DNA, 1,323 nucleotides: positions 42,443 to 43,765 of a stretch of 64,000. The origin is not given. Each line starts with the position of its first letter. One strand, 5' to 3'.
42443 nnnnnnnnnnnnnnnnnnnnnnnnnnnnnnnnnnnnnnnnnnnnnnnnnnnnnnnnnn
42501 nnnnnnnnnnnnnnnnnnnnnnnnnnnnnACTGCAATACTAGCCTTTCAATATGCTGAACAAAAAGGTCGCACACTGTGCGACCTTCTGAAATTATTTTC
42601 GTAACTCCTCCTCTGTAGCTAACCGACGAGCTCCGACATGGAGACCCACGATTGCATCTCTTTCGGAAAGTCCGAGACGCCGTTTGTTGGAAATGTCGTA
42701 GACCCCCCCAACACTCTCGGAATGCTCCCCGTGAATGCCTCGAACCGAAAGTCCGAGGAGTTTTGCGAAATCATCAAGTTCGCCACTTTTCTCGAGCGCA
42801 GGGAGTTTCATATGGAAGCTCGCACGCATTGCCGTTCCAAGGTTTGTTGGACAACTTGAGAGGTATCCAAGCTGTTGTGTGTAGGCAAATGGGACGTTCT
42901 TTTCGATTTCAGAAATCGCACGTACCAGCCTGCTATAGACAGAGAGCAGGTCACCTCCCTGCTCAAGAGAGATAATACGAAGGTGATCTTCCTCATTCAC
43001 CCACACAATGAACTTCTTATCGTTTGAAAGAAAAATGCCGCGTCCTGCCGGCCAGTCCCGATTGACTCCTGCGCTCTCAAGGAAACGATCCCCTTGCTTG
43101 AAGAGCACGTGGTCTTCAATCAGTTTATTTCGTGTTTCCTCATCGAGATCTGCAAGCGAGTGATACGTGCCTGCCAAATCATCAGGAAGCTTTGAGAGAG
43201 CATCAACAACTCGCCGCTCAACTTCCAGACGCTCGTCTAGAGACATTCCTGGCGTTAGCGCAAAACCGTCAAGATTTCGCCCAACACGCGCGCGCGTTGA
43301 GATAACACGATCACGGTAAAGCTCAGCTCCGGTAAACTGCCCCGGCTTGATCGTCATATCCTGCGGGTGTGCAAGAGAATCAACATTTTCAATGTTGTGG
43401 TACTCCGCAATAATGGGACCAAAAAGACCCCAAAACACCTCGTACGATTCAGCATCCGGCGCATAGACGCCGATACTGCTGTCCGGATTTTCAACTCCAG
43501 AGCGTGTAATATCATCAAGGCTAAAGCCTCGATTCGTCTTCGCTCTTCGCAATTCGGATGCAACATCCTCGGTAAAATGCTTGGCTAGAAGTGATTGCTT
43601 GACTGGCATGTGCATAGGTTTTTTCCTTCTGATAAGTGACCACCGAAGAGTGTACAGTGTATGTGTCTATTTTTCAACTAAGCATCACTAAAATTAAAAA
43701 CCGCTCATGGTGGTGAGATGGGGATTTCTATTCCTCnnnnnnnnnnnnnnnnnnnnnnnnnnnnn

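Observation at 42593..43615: Full-length eukaryote-type arginine (phosphagen) kinase in a bacterial chromosome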

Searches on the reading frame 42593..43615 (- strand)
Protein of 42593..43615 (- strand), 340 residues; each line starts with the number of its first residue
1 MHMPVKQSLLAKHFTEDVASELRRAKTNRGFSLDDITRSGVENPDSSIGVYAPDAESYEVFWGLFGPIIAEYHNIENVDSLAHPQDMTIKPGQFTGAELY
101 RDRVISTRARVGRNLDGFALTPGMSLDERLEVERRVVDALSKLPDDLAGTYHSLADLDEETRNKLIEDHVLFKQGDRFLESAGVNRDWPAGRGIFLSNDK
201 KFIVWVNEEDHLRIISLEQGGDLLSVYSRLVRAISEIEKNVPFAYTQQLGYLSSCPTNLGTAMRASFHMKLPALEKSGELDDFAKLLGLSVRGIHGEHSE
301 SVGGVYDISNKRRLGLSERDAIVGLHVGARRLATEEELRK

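Call 3: search_protein_families(library=pfam, proteins=[window:42593-43615:-], max_evalue=0.01)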
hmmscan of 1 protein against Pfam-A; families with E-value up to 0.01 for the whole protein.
window:42593-43615:- (340 aa): 2 families
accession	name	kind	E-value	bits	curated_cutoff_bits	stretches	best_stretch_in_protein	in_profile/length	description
PF00217.24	ATP-gua_Ptrans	-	7.1e-71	238.2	22.4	1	131-337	1-201/203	ATP:guanido phosphotransferase, C-terminal catalytic domain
PF02807.20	ATP-gua_PtransN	-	8.4e-24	84.3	25.7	1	6-69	3-66/67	ATP:guanido phosphotransferase, N-terminal domain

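Call 4: search_protein_families(library=ncbifam, proteins=[window:42593-43615:-], max_evalue=0.01)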
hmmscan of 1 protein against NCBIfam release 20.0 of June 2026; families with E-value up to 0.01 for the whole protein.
window:42593-43615:- (340 aa): 5 families
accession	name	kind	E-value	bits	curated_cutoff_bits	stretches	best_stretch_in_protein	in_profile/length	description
NF002194.0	PRK01059.1-4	equivalog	4.1e-47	160.9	385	1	100-337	11-243/345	protein arginine kinase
NF053707.1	PrArgKinMcsBBac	equivalog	2.7e-43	148.5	500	1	100-337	21-253/347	protein-arginine kinase McsB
NF002193.0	PRK01059.1-3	equivalog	6e-30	104.5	471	1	104-333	22-238/335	protein arginine kinase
NF002191.0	PRK01059.1-1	equivalog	1.1e-25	90.5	381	1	104-337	23-249/358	protein arginine kinase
NF002192.0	PRK01059.1-2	equivalog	7.7e-20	71.3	679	1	193-322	93-225/340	protein arginine kinase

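Call 5: search_solved_structures(query=window:42593-43615:-, show_alignments=2)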
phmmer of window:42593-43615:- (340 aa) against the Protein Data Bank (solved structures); distinct sequences matched with E-value up to 0.001: 49.
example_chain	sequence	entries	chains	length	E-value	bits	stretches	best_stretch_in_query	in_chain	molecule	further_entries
4rf6_A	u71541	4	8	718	4.1e-201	670.5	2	4-336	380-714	Arginine kinase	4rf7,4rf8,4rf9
4wo8_A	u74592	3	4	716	8.7e-165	551.2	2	7-334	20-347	Taurocyamine kinase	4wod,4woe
1bg0_A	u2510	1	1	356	5.9e-99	334.8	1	7-329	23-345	ARGININE KINASE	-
1m15_A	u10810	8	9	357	6e-99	334.8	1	7-329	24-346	arginine kinase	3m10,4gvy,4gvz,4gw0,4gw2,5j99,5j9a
1p50_A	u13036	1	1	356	1.6e-98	333.4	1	7-329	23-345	Arginine kinase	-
1rl9_A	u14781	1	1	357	7.2e-98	331.2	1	7-329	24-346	Arginine kinase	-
1sd0_A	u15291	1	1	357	1.1e-97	330.6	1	7-329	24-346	Arginine kinase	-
1p52_A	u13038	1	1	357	1.3e-97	330.3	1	7-329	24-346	Arginine kinase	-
9fig_A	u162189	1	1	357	9.1e-97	327.6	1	7-332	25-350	arginine kinase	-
9fhn_A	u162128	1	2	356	5.5e-96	325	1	7-332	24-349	arginine kinase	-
4bg4_B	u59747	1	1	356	6.5e-96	324.8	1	7-332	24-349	ARGININE KINASE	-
7re6_A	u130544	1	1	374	1.5e-95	323.6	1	7-333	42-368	Arginine kinase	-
8yx0_A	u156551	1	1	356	3.1e-95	322.6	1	7-332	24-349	Arginine kinase Pro c 2.0101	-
4bg4_A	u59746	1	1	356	4.3e-95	322.1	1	7-332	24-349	ARGININE KINASE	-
5zhq_A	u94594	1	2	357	5e-95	321.9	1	7-333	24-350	Arginine kinase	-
6fh1_A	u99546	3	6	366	2.1e-29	106.2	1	102-337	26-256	Protein-arginine kinase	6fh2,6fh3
8wtb_A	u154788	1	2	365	8.2e-29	104.3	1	102-336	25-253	Protein-arginine kinase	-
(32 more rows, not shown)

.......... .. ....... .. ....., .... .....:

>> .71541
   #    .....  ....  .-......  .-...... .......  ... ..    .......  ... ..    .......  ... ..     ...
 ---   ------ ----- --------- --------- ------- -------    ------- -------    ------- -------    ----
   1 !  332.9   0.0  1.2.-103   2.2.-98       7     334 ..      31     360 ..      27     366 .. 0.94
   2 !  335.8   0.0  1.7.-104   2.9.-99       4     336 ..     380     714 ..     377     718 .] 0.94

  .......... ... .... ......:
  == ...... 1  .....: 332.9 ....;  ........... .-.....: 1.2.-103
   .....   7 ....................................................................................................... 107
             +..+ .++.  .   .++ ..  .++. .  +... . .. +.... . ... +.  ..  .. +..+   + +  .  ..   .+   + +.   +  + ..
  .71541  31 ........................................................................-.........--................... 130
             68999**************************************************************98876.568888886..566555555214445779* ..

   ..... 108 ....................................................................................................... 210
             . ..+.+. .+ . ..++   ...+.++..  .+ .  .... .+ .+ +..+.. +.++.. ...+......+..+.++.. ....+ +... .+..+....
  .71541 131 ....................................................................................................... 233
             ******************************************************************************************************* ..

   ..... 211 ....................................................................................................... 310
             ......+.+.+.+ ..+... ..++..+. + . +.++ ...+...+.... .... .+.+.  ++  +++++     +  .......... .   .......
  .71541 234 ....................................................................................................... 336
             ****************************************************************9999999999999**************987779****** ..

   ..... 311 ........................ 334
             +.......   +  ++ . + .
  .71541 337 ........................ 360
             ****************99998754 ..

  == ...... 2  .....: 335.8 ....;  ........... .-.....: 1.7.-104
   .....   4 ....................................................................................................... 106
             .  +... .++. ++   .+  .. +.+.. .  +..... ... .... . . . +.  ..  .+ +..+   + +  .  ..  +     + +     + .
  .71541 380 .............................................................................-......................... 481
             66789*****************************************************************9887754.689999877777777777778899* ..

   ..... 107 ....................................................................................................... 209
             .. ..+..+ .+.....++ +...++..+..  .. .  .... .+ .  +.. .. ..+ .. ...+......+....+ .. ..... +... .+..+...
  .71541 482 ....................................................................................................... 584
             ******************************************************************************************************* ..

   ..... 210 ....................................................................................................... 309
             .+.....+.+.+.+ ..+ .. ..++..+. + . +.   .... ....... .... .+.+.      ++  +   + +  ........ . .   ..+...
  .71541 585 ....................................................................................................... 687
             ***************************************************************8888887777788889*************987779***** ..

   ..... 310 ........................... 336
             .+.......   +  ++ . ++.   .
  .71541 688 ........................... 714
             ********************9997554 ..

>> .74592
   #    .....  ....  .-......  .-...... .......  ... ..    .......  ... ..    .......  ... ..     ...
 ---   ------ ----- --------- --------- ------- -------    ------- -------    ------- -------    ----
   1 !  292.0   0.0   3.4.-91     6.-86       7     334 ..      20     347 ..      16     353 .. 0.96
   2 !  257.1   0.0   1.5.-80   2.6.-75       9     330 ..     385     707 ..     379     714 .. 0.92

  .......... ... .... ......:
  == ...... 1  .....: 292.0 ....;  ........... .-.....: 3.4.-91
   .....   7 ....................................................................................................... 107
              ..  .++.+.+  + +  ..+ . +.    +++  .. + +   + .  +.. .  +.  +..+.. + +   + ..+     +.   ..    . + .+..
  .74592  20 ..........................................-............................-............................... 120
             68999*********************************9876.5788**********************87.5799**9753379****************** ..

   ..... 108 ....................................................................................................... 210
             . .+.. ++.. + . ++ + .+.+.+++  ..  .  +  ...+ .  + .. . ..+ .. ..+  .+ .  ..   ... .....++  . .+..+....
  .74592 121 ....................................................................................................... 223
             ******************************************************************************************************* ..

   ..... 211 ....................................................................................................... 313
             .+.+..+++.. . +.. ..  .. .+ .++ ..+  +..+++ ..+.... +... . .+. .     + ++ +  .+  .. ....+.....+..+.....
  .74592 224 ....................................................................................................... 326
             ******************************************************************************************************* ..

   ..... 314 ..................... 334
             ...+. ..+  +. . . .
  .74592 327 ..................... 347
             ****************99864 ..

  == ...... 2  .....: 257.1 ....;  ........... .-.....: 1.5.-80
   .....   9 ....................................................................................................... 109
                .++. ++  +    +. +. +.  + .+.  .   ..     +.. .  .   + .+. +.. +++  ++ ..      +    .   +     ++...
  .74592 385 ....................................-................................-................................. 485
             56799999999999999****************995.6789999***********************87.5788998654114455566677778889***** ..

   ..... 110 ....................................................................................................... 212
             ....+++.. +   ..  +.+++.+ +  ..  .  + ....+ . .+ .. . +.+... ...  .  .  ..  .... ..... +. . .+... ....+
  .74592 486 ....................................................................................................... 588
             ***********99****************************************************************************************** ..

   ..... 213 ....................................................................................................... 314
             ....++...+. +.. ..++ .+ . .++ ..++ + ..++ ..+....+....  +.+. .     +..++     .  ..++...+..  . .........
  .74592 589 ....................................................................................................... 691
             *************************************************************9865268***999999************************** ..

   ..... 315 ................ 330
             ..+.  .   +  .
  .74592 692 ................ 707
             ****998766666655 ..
